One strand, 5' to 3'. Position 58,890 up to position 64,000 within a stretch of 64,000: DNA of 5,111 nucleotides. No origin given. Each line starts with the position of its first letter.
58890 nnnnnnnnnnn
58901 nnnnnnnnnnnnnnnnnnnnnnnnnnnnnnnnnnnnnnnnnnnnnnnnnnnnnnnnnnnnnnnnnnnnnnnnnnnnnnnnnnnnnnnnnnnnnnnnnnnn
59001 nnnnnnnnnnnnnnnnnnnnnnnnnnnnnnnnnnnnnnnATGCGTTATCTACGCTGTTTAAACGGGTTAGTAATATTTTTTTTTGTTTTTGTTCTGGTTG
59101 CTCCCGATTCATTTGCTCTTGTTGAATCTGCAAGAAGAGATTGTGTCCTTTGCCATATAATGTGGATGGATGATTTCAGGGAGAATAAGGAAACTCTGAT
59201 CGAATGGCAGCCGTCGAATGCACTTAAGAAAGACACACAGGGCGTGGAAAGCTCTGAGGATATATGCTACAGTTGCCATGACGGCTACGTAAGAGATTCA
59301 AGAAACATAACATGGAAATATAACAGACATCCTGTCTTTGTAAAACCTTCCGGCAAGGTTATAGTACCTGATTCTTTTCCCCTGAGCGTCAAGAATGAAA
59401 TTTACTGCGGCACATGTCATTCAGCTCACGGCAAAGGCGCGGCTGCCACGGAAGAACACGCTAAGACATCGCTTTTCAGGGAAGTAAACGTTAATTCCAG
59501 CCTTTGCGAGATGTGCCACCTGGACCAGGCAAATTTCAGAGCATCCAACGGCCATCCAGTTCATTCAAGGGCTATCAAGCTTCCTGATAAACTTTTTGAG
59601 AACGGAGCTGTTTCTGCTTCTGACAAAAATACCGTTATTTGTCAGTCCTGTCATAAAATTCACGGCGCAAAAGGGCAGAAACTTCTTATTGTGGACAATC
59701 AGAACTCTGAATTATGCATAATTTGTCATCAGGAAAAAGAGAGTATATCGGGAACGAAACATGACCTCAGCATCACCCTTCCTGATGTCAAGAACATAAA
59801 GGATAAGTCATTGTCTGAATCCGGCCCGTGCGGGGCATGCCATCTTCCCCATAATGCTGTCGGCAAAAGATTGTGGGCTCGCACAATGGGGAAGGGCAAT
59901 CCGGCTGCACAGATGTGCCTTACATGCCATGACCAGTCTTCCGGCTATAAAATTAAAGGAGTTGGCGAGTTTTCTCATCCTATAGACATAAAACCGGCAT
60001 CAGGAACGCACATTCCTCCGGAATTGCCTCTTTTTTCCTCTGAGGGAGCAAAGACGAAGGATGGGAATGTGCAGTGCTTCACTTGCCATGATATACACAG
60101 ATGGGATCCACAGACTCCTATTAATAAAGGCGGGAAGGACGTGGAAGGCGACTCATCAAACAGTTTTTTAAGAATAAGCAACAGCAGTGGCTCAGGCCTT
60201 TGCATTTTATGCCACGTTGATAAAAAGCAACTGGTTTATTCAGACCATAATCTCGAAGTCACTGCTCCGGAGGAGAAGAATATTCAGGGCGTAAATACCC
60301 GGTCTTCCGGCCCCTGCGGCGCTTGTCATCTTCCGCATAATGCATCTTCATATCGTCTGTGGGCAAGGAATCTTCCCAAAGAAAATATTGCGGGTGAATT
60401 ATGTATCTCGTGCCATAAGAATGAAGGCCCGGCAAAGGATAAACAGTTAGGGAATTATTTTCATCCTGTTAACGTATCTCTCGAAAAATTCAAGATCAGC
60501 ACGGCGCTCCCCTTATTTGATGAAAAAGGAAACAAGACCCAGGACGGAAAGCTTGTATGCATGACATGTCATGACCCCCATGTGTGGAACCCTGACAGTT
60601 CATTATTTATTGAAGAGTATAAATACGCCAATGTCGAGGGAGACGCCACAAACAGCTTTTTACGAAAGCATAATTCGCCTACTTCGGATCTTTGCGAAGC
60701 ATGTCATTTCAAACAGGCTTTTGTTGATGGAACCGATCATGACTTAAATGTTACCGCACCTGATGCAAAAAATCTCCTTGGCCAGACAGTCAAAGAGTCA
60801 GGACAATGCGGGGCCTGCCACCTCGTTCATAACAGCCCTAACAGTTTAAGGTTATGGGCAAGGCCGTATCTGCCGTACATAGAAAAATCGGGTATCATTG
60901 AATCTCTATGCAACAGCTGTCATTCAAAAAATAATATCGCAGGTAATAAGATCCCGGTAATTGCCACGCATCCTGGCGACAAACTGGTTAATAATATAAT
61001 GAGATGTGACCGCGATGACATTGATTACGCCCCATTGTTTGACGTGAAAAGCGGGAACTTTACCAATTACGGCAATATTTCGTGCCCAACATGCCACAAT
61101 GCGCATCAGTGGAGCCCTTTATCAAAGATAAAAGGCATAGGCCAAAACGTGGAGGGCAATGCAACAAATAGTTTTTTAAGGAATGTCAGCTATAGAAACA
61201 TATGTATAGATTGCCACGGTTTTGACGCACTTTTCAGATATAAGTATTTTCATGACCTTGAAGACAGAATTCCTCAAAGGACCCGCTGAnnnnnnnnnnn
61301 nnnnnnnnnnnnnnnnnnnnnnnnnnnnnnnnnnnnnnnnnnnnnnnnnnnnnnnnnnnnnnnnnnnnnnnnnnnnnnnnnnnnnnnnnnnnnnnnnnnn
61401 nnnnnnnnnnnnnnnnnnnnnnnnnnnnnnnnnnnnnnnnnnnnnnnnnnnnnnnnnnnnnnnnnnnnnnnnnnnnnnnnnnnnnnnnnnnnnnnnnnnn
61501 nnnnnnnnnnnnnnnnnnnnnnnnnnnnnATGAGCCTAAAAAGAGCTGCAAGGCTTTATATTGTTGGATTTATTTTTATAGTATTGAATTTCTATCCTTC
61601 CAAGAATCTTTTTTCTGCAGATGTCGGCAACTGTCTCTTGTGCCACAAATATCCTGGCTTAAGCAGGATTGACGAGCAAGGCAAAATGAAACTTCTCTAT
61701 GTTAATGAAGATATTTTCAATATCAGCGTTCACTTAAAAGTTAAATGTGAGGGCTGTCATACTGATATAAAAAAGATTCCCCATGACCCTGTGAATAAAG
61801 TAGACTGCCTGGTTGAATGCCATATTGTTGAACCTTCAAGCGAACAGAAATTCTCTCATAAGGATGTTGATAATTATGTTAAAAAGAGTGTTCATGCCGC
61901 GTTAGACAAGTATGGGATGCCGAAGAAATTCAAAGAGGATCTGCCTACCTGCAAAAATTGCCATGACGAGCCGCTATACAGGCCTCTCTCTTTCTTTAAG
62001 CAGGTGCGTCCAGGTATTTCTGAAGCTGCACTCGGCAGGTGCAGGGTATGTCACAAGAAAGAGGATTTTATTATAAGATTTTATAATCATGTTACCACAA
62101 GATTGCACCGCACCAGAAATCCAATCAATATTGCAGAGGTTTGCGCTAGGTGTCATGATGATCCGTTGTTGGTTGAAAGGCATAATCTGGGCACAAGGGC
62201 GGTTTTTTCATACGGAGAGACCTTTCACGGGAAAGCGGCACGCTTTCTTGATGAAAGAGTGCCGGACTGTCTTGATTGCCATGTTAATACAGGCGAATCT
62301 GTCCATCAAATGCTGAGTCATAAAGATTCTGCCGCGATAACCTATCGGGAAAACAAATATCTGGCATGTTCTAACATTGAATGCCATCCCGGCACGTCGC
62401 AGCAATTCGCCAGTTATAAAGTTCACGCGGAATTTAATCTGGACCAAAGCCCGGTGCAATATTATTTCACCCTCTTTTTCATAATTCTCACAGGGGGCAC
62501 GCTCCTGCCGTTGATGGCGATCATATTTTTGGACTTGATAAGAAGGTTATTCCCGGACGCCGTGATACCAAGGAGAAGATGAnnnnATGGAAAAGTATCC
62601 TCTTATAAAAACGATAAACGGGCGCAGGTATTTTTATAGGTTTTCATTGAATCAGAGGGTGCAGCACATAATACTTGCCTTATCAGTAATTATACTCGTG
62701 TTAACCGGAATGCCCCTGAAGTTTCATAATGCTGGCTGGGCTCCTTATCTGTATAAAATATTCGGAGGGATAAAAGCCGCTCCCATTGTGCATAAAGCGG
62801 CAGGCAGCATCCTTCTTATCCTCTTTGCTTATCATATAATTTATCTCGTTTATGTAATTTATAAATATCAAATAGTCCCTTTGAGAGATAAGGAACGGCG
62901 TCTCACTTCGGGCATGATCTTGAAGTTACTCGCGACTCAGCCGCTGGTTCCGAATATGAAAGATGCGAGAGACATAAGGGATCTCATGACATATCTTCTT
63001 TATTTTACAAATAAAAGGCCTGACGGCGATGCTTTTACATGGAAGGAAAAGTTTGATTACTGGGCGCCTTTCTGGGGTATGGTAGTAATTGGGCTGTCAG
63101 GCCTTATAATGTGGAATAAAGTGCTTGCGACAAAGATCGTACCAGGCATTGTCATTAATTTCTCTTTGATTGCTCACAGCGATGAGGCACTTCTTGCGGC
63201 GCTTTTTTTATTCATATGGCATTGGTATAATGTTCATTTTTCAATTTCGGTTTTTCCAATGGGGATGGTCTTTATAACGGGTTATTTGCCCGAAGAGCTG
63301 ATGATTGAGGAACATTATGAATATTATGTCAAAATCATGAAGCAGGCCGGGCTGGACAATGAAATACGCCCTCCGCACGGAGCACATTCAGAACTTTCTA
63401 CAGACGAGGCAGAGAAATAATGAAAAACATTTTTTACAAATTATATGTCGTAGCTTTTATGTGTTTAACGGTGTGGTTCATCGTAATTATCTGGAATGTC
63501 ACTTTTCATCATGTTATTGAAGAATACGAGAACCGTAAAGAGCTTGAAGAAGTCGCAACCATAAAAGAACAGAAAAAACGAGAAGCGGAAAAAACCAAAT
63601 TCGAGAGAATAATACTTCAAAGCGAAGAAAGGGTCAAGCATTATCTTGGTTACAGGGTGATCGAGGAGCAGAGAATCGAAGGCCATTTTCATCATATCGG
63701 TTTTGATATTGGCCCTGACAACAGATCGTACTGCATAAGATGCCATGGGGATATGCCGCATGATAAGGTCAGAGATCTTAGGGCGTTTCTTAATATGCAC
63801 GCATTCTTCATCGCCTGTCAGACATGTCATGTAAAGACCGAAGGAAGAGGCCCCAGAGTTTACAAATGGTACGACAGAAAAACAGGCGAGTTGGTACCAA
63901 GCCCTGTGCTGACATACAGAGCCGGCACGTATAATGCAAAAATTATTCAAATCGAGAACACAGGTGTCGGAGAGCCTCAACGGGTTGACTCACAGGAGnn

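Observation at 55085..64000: Duplicated three-gene quinol-oxidoreductase-like modules (8-heme c with C-terminal TM / di-heme b / TM-anchored small c)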

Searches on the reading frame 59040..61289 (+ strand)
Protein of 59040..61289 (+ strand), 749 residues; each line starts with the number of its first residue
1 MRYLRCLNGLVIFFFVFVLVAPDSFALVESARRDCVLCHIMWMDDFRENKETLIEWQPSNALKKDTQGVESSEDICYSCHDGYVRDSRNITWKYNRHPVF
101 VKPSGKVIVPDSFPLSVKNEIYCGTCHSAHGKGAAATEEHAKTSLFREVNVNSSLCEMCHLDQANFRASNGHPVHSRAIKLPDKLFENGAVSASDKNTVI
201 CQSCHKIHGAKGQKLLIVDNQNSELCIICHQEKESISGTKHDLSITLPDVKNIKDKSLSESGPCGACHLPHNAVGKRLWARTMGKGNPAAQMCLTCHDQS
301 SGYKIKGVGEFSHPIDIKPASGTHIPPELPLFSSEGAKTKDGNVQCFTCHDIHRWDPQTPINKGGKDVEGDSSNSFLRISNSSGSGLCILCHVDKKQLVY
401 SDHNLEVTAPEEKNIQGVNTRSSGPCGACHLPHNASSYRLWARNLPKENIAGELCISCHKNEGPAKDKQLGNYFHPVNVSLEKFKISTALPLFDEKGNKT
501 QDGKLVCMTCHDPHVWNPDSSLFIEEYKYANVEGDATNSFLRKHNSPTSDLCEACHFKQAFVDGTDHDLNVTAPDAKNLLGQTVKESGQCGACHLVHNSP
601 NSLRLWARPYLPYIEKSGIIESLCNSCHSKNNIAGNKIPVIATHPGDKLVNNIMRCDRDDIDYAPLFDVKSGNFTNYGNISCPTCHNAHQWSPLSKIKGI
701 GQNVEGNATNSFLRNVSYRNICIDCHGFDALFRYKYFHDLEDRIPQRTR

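Call 4: search_protein_families(library=pfam, proteins=[window:59040-61289:+], max_evalue=0.1)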
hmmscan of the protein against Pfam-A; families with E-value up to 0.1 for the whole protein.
window:59040-61289:+ (749 aa): 6 families
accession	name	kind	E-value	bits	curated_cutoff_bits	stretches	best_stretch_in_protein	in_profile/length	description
PF09699.15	Paired_CXXCH_1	-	2.1e-32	110.9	20.6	4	201-234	9-40/41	Doubled CXXCH motif (Paired_CXXCH_1)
PF14522.11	Cytochrome_C7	-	3.4e-22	78.5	24.8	5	197-268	12-66/67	Cytochrome c7 and related cytochrome c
PF22113.1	Mtrc-MtrF_II-IV_dom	-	2e-21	76.7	30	5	424-597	7-166/176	Outer membrane cytochrome MtrC/MtrF-like, domains II/IV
PF14537.11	Cytochrom_c3_2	-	4.6e-16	59.5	25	2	196-298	4-79/79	Cytochrome c3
PF22678.1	Cytochrom_c_NrfB-like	-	1.4e-08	35.6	27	0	196-229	56-89/89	Cytochrome c-type protein NrfB-like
PF02085.21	Cytochrom_CIII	-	0.0016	19.2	22.9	0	422-467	45-90/101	Class III cytochrome C family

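Call 5: search_protein_families(library=ncbifam, proteins=[window:59040-61289:+], max_evalue=0.1)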
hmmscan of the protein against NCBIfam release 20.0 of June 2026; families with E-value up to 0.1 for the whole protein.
window:59040-61289:+ (749 aa): 6 families
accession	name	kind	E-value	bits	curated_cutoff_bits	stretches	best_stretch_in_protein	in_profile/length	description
TIGR01905.1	paired_CXXCH_1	subfamily_domain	6.6e-22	77.1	25.2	3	201-234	9-40/41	doubled CXXCH domain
TIGR03508.1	decahem_SO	subfamily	5e-16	58.9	192.2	1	191-302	87-179/258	DmsE family decaheme c-type cytochrome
NF008659.0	PRK11659.1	equivalog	2.2e-08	34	184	0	34-97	77-132/188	cytochrome c nitrite reductase pentaheme subunit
TIGR03146.1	cyt_nit_nrfB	equivalog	2.1e-05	24.9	166.6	1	34-97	42-106/145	cytochrome c nitrite reductase pentaheme subunit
NF049875.1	NetB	exception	0.00022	21.1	380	1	181-233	146-198/211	Nrf-like electron transfer protein NetB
NF041198.1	UshA_like_PCGU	equivalog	0.0041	15.7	275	1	388-462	445-511/519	UshA-like (seleno)protein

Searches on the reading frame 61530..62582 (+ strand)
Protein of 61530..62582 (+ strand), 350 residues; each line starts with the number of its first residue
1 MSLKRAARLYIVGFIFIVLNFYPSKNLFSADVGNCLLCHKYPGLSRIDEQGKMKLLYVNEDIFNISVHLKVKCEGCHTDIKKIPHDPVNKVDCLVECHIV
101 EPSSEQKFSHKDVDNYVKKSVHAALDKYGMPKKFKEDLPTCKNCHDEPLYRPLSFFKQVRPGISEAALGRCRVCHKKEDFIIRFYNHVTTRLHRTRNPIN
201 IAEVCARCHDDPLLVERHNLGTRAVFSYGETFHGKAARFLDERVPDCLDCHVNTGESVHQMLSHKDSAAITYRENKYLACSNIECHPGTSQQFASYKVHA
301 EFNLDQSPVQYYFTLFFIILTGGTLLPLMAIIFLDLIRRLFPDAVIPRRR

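Call 4: search_protein_families(library=pfam, proteins=[window:61530-62582:+], max_evalue=0.1)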
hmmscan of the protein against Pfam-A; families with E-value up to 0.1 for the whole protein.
window:61530-62582:+ (350 aa): 5 families
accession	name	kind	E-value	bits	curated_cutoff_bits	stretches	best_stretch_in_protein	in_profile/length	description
PF22113.1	Mtrc-MtrF_II-IV_dom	-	1.7e-07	31.4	30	1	72-260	8-171/176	Outer membrane cytochrome MtrC/MtrF-like, domains II/IV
PF14522.11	Cytochrome_C7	-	5.5e-07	29.8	24.8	1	169-212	14-51/67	Cytochrome c7 and related cytochrome c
PF14537.11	Cytochrom_c3_2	-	0.0031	18.4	25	0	69-146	5-79/79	Cytochrome c3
PF02085.21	Cytochrom_CIII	-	0.043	14.6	22.9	0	60-147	20-84/101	Class III cytochrome C family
PF09699.15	Paired_CXXCH_1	-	0.057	13.6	20.6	0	246-266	8-27/41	Doubled CXXCH motif (Paired_CXXCH_1)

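Call 5: search_protein_families(library=ncbifam, proteins=[window:61530-62582:+], max_evalue=0.1)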
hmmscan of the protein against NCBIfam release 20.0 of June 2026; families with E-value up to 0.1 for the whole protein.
window:61530-62582:+ (350 aa): 1 family
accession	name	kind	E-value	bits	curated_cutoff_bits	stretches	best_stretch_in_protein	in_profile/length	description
NF010306.0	PRK13743.1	equivalog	0.039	13.7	144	1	294-333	22-62/140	F-type conjugal transfer protein TrbF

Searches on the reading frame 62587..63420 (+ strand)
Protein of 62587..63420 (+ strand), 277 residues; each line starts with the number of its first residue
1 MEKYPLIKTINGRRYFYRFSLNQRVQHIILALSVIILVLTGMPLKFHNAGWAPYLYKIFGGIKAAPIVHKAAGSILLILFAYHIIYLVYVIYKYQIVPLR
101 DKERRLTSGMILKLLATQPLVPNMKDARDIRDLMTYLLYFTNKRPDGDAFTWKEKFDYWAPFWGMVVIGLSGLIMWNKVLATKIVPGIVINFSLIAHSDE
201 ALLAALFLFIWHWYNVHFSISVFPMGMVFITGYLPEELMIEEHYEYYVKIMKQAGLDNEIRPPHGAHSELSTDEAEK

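Call 4: search_protein_families(library=pfam, proteins=[window:62587-63420:+], max_evalue=0.1)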
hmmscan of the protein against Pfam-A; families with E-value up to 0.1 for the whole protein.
window:62587-63420:+ (277 aa): 1 family
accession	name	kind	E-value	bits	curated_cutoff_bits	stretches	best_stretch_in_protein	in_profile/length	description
PF01292.26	Ni_hydr_CYTB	-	2.1e-10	41.1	30.1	1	18-213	1-140/179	Prokaryotic cytochrome b561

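Call 5: search_protein_families(library=ncbifam, proteins=[window:62587-63420:+], max_evalue=0.1)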
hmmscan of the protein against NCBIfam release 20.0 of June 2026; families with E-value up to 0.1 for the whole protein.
window:62587-63420:+ (277 aa): 2 families
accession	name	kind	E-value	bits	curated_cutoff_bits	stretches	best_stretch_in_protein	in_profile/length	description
TIGR01583.1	formate-DH-gamm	equivalog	6e-14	52.5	115.85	2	110-251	64-202/204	formate dehydrogenase subunit gamma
NF007924.0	PRK10639.1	equivalog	2.7e-09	37.1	341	2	15-90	6-76/211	formate dehydrogenase cytochrome b556 subunit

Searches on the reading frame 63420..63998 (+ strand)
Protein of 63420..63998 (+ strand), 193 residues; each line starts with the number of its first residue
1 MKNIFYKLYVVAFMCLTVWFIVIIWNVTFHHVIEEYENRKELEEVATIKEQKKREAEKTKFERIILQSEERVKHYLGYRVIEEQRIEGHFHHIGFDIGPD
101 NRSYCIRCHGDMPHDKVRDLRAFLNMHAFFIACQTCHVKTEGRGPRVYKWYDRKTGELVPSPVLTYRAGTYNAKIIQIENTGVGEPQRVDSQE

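Call 4: search_protein_families(library=pfam, proteins=[window:63420-63998:+], max_evalue=0.1)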
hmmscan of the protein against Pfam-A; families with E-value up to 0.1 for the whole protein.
window:63420-63998:+ (193 aa): 4 families
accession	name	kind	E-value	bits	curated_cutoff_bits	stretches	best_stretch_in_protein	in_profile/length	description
PF13442.11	Cytochrome_CBB3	-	0.014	16.2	27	0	131-148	12-28/68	Cytochrome C oxidase, cbb3-type, subunit III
PF18251.7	Defensin_5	-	0.038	14.5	25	0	133-143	21-31/39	Fungal defensin Copsin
PF13447.11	Multi-haem_cyto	-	0.048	13.4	21.9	1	104-180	4-81/269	Seven times multi-haem cytochrome CxxCH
PF06900.16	DUF1270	-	0.089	13.6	27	0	3-24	3-23/53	Protein of unknown function (DUF1270)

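Call 5: search_protein_families(library=ncbifam, proteins=[window:63420-63998:+], max_evalue=0.1)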
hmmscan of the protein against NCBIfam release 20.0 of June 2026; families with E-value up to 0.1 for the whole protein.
window:63420-63998:+ (193 aa): 6 families
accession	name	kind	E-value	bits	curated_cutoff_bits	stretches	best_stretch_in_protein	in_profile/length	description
TIGR04315.1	octaheme_Shew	subfamily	8.4e-09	34.9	375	1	99-155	216-269/440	tetrathionate reductase family octaheme c-type cytochrome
TIGR04402.2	mob_CxxC_CxxC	subfamily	0.00014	22.1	70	1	7-93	65-152/180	mobilome CxxCx(11)CxxC protein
NF010486.0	PRK13909.1-3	equivalog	0.017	13.1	1109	1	35-129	417-511/921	RecB-like helicase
NF045722.1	c3_cytochr_TmcA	equivalog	0.047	13.5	114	1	103-145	81-117/125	acidic tetraheme cytochrome c3 TmcA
TIGR00598.1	rad14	equivalog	0.05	13.3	113.15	1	31-108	85-162/171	XPA/Rad14 family DNA repair protein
TIGR03508.1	decahem_SO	subfamily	0.051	13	192.2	1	104-142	214-253/258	DmsE family decaheme c-type cytochrome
